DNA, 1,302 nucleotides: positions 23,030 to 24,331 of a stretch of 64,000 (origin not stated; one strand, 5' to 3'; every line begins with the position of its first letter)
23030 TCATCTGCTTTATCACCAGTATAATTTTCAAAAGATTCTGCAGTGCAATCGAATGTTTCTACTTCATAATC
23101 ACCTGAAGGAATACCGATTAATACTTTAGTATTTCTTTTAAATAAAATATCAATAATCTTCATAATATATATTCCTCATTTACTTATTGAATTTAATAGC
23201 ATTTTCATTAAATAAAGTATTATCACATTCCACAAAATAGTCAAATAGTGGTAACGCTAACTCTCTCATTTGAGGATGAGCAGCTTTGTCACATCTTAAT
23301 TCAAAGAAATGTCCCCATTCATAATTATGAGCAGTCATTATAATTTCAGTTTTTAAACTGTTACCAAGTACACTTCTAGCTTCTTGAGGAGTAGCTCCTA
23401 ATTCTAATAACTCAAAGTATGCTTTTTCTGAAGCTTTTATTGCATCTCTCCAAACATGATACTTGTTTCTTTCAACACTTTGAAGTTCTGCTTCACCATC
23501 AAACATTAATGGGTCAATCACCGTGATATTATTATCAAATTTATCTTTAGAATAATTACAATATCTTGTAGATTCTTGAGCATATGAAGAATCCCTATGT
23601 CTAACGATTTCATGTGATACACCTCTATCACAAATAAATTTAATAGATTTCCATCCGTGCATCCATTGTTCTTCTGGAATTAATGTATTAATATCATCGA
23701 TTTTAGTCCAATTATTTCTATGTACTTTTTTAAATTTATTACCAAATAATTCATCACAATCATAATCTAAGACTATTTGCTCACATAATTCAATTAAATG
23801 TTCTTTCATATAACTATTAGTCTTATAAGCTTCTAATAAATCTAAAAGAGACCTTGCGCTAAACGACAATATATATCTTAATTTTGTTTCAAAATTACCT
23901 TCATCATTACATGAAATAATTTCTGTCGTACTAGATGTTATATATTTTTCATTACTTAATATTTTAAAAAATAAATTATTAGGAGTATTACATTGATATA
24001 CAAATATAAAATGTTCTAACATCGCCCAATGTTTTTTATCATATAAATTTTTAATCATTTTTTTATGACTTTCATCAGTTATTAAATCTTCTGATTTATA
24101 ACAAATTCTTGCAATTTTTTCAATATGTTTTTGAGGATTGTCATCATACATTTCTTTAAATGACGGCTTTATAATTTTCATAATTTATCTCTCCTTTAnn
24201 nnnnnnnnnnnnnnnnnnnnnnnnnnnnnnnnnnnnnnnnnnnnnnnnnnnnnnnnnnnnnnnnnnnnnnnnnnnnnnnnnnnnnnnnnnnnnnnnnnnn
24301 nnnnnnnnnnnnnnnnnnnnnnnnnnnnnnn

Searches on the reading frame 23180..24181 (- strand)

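Call 52: search_protein_families(library=phrogs, proteins=[window:23180-24181:-], max_evalue=0.001)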
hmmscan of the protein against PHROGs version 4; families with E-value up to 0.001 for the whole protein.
window:23180-24181:- (333 aa): 3 families
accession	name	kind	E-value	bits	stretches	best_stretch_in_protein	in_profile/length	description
phrog_85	-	DNA, RNA and nucleotide metabolism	1.1e-34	121.2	2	185-316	439-572/866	thymidylate synthase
phrog_10644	-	DNA, RNA and nucleotide metabolism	5.6e-11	43.8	1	184-318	7-145/160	thymidylate synthase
phrog_22708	-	DNA, RNA and nucleotide metabolism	2.2e-06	28.2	1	175-212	89-128/242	thymidylate synthase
